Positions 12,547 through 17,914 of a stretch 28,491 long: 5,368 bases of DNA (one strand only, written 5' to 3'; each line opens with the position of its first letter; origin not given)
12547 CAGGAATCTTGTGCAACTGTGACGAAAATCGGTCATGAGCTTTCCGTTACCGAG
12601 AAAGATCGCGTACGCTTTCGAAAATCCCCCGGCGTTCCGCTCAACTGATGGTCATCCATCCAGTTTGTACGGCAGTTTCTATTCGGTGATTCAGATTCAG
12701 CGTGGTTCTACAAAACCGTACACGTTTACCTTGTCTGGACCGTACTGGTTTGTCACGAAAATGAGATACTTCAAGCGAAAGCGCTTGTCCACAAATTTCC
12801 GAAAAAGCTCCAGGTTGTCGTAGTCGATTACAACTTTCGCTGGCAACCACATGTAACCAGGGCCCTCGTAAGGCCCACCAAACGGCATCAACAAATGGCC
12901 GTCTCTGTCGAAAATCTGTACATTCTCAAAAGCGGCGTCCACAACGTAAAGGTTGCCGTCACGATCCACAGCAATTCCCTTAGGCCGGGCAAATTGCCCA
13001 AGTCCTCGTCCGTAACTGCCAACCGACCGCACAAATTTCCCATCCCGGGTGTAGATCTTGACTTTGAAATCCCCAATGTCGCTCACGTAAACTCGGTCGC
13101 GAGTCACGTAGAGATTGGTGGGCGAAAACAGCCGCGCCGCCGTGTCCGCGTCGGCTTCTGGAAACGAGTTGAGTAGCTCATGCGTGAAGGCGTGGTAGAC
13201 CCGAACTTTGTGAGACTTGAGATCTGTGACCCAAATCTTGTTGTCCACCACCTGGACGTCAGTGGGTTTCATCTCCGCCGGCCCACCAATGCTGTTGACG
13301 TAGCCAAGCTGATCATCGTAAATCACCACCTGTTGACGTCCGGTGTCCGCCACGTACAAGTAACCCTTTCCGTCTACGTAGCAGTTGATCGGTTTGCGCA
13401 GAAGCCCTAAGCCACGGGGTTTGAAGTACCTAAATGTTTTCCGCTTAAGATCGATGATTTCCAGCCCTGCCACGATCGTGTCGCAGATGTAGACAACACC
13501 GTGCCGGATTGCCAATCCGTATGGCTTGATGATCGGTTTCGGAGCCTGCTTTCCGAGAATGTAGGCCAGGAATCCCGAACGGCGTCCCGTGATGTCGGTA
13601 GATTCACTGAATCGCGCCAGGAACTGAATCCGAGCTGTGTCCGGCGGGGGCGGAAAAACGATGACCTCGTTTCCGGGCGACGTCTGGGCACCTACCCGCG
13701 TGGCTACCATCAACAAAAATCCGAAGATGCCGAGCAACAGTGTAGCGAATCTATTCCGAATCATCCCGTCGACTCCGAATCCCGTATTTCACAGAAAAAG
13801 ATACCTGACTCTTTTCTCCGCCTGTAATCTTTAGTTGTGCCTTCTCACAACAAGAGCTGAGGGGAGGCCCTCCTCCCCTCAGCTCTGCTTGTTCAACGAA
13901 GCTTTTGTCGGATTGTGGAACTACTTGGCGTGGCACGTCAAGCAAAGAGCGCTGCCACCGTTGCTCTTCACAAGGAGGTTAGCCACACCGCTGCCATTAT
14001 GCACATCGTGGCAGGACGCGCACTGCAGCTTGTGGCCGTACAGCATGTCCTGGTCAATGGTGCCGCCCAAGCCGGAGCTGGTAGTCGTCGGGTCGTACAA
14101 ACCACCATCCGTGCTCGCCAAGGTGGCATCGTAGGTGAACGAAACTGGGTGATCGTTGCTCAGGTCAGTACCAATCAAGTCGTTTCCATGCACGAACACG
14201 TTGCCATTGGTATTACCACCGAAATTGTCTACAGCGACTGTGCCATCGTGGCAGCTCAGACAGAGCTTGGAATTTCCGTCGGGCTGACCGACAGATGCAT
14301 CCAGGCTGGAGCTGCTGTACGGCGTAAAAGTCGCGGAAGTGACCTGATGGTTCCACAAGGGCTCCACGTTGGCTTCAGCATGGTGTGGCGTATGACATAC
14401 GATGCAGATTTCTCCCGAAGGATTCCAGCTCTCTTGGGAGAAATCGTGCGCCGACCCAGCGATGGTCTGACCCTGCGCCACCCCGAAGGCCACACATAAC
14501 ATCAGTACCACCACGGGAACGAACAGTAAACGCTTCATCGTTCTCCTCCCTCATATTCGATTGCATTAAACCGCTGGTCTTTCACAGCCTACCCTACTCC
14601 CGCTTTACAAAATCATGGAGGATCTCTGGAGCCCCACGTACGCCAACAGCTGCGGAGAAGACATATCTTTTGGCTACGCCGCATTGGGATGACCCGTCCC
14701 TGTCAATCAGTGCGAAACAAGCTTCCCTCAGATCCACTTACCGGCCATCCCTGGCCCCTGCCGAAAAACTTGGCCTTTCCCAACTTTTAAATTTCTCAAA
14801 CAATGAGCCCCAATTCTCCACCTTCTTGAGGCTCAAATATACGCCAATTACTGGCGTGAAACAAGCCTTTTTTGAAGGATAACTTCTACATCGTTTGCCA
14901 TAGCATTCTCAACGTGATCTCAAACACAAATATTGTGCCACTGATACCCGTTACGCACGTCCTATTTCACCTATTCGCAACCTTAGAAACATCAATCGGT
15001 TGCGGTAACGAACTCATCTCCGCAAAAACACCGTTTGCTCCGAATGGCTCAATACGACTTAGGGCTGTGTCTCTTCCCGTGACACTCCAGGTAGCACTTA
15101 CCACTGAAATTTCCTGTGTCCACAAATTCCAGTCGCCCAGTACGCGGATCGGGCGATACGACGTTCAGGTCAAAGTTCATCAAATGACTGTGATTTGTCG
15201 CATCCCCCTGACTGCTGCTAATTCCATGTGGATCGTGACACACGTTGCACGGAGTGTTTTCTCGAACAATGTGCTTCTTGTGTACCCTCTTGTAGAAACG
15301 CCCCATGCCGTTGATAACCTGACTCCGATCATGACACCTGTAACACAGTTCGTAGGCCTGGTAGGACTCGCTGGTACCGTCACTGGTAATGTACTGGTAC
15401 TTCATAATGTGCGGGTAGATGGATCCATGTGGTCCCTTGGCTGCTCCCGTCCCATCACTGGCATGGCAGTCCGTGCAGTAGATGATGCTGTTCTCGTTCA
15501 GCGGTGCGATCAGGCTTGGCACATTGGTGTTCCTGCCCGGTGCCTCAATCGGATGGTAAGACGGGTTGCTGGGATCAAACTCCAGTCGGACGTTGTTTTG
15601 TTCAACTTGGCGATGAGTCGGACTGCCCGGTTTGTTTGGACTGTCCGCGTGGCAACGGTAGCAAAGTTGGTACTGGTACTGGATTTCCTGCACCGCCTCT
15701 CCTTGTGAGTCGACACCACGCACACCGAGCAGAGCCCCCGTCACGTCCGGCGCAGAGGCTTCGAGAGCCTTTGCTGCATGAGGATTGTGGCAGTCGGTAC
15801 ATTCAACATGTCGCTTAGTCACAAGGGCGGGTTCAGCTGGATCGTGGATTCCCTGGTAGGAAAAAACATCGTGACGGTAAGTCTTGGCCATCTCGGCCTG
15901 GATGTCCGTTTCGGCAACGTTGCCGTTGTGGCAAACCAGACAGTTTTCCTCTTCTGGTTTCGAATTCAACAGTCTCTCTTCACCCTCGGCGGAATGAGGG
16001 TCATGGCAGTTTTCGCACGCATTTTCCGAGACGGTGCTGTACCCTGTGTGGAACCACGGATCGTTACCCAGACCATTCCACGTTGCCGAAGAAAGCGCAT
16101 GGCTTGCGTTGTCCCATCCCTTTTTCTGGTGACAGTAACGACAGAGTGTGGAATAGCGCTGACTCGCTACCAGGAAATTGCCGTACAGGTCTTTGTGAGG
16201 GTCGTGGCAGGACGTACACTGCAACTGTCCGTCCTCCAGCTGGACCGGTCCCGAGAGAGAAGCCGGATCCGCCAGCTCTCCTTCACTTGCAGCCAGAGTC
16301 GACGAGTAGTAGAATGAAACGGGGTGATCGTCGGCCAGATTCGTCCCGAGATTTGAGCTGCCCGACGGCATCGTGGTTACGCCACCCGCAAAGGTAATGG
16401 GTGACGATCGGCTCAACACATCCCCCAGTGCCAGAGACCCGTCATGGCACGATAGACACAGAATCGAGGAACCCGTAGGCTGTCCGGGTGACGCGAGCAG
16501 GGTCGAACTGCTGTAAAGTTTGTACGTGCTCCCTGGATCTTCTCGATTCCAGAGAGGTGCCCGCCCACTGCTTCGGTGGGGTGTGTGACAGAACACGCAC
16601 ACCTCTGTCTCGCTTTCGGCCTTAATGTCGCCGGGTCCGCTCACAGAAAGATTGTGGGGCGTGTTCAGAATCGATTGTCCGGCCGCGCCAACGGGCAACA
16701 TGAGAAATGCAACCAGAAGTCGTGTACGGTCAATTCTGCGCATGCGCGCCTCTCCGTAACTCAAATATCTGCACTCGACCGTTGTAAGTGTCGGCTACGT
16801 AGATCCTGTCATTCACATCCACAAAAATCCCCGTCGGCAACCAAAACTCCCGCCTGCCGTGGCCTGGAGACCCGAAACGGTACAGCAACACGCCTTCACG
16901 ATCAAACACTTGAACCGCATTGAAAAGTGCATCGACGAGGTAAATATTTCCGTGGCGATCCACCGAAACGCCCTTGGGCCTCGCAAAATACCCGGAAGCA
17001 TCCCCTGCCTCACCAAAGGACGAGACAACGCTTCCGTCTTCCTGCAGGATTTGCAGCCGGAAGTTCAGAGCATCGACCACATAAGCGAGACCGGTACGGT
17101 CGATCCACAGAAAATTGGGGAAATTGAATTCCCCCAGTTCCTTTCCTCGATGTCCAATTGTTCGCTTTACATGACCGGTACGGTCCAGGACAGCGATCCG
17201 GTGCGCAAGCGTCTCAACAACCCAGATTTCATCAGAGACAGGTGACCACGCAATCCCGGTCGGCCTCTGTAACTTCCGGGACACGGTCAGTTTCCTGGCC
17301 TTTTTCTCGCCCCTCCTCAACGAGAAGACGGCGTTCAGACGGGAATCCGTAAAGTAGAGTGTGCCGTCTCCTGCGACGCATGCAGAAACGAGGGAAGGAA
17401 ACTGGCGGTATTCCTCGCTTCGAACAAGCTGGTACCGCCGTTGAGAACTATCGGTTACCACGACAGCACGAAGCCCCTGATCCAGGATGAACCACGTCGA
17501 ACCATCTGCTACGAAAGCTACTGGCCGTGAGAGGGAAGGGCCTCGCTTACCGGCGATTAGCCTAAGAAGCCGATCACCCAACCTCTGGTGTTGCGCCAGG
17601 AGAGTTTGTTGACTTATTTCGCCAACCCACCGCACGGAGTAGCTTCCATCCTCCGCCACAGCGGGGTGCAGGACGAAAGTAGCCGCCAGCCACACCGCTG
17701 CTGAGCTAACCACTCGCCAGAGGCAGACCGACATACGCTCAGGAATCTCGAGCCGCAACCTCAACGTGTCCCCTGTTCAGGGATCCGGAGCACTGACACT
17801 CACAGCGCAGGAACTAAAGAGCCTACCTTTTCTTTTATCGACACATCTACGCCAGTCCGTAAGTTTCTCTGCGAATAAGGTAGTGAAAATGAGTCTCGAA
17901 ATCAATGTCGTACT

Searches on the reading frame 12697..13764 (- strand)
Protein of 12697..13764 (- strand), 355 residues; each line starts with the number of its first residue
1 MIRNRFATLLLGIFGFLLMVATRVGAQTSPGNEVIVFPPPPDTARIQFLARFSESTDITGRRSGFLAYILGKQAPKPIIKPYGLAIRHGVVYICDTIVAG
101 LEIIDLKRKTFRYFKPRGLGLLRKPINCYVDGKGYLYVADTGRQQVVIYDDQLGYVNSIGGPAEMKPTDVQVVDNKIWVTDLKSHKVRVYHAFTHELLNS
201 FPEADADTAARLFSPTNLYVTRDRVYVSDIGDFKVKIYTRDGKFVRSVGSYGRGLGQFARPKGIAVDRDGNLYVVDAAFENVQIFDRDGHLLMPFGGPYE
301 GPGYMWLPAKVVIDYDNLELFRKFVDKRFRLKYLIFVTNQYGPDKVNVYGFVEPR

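Call 42: search_protein_families(library=pfam, proteins=[window:12697-13764:-], max_evalue=0.001)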
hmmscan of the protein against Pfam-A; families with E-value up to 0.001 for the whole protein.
window:12697-13764:- (355 aa): 5 families
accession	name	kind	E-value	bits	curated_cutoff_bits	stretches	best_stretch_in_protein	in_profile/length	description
PF01436.27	NHL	-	7.4e-15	54.6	20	1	258-283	1-24/28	NHL repeat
PF17170.10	DUF5128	-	6.2e-10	39.2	22.9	1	215-289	46-121/321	6-bladed beta-propeller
PF06739.17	SBBP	-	0.0001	22.6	20.5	0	261-275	15-29/38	Beta-propeller repeat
PF25021.1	TEN_NHL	-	0.00011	21.8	27.1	0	258-289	141-170/357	Teneurin NHL domain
PF08450.18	SGL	-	0.00016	21.8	26.3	0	225-292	148-217/246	SMP-30/Gluconolactonase/LRE-like region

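Call 45: search_protein_families(library=ncbifam, proteins=[window:12697-13764:-], max_evalue=0.001)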
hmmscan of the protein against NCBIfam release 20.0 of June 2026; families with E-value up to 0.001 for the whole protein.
window:12697-13764:- (355 aa): 3 families
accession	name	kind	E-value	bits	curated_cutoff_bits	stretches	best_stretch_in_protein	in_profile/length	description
NF035926.1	scyF_NHL_VPEP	equivalog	2.9e-27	95.8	350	2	173-314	112-255/376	scytonemin biosynthesis PEP-CTERM protein ScyF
NF047780.1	LIC12708_fam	subfamily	7.1e-06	25.1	150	0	214-292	58-153/391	LIC_12708 family protein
NF033206.1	ScyE_fam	subfamily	0.00012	21.8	80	0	122-290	7-170/333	ScyD/ScyE family protein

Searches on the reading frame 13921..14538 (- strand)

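Call 42: search_protein_families(library=pfam, proteins=[window:13921-14538:-], max_evalue=0.001)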
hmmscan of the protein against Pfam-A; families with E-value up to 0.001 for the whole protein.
window:13921-14538:- (205 aa): 3 families
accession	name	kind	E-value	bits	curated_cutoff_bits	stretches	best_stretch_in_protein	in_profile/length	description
PF09699.15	Paired_CXXCH_1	-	8.5e-10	38.6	20.6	1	172-205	8-38/41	Doubled CXXCH motif (Paired_CXXCH_1)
PF14522.11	Cytochrome_C7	-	2.1e-05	24.7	24.8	0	33-103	7-54/67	Cytochrome c7 and related cytochrome c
PF14537.11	Cytochrom_c3_2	-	0.00026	21.8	25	0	168-203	55-78/79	Cytochrome c3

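Call 45: search_protein_families(library=ncbifam, proteins=[window:13921-14538:-], max_evalue=0.001)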
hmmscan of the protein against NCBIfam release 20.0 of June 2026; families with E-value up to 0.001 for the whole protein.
window:13921-14538:- (205 aa): 5 families
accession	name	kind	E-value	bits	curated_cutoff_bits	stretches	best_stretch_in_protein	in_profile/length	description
TIGR01905.1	paired_CXXCH_1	subfamily_domain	1.9e-08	34.1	25.2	1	172-204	8-37/41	doubled CXXCH domain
TIGR03508.1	decahem_SO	subfamily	3.1e-07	30.1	192.2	1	168-204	141-175/258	DmsE family decaheme c-type cytochrome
NF041028.1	decahem_GSU2203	exception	0.00025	20.3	325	0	169-204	173-208/317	GSU2203 family decaheme c-type cytochrome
NF008659.0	PRK11659.1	equivalog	0.00042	20.1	184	0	169-204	134-168/188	cytochrome c nitrite reductase pentaheme subunit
NF049875.1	NetB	exception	0.00064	19.6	380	0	43-98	139-196/211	Nrf-like electron transfer protein NetB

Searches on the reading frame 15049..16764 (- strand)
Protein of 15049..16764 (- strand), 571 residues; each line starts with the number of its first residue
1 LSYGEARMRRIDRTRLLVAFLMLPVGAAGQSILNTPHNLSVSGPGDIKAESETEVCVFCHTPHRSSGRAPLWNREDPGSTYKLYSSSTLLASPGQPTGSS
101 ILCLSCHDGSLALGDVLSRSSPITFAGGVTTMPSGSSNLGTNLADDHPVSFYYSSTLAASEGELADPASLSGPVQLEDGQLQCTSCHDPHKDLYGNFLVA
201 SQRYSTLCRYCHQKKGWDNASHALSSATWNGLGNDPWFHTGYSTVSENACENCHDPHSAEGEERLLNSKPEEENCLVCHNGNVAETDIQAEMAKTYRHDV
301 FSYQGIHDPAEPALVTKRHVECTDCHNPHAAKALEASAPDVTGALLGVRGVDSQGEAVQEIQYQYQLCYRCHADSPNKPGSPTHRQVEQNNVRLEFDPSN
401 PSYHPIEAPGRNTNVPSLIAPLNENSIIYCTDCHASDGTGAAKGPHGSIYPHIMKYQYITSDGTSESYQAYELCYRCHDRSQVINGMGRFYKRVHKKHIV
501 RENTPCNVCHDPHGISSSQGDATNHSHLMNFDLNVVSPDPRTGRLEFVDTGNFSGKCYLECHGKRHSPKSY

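Call 44: search_protein_families(library=pfam, proteins=[window:15049-16764:-], max_evalue=0.001)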
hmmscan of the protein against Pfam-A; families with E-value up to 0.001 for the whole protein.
window:15049-16764:- (571 aa): 5 families
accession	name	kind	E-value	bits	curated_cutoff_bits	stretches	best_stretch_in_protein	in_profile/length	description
PF09699.15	Paired_CXXCH_1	-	5.1e-29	100.1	20.6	3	182-215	8-39/41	Doubled CXXCH motif (Paired_CXXCH_1)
PF14522.11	Cytochrome_C7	-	1.5e-14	54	24.8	0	175-216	8-52/67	Cytochrome c7 and related cytochrome c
PF22113.1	Mtrc-MtrF_II-IV_dom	-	5e-13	49.4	30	2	244-387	3-138/176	Outer membrane cytochrome MtrC/MtrF-like, domains II/IV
PF14537.11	Cytochrom_c3_2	-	8.1e-09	36.3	25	0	247-332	6-70/79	Cytochrome c3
PF22678.1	Cytochrom_c_NrfB-like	-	0.00073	20.4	27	0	430-515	1-70/89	Cytochrome c-type protein NrfB-like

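Call 45: search_protein_families(library=ncbifam, proteins=[window:15049-16764:-], max_evalue=0.001)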
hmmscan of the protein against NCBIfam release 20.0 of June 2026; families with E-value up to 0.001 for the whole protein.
window:15049-16764:- (571 aa): 5 families
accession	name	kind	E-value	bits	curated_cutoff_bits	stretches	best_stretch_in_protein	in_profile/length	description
TIGR01905.1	paired_CXXCH_1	subfamily_domain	2.2e-21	75.5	25.2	2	182-215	8-39/41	doubled CXXCH domain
TIGR03508.1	decahem_SO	subfamily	1.3e-13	51.1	192.2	1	176-215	139-177/258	DmsE family decaheme c-type cytochrome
NF041028.1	decahem_GSU2203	exception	3.3e-10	39.7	325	0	176-215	170-210/317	GSU2203 family decaheme c-type cytochrome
NF008659.0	PRK11659.1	equivalog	3.6e-07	30.1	184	1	272-374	46-119/188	cytochrome c nitrite reductase pentaheme subunit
TIGR03146.1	cyt_nit_nrfB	equivalog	5.9e-07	29.9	166.6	1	272-375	11-94/145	cytochrome c nitrite reductase pentaheme subunit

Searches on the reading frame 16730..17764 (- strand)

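Call 4: search_protein_families(library=ncbifam, proteins=[window:16730-17764:-], max_evalue=0.01)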
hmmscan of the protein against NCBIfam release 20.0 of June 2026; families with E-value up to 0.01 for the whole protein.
window:16730-17764:- (344 aa): 2 families
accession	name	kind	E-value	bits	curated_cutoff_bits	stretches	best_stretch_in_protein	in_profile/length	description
NF035926.1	scyF_NHL_VPEP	equivalog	9.5e-36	123.7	350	2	243-335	181-274/376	scytonemin biosynthesis PEP-CTERM protein ScyF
NF047780.1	LIC12708_fam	subfamily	0.0019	17.1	150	0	279-334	153-208/391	LIC_12708 family protein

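Call 5: search_protein_families(library=pfam, proteins=[window:16730-17764:-], max_evalue=0.01)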
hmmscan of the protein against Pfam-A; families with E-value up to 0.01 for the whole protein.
window:16730-17764:- (344 aa): 8 families
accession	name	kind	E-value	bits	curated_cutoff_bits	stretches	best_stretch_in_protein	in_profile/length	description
PF01436.27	NHL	-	1.1e-15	57.3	20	1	307-334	1-28/28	NHL repeat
PF17170.10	DUF5128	-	3.2e-11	43.4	22.9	1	272-337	54-120/321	6-bladed beta-propeller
PF08450.18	SGL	-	4.1e-07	30.3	26.3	0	111-196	73-164/246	SMP-30/Gluconolactonase/LRE-like region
PF24684.1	Vgb_lyase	-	3.6e-06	26.5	50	1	84-200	104-214/290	Virginiamycin B lyase family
PF25021.1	TEN_NHL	-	6.9e-06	25.7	27.1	1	253-300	133-179/357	Teneurin NHL domain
PF01731.26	Arylesterase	-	0.00022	21.8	21.3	0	160-194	48-82/86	Arylesterase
PF06739.17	SBBP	-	0.0029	18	20.5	0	263-276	15-28/38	Beta-propeller repeat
PF00058.23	Ldl_recept_b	-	0.0033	18.3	21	0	134-172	1-39/42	Low-density lipoprotein receptor repeat class B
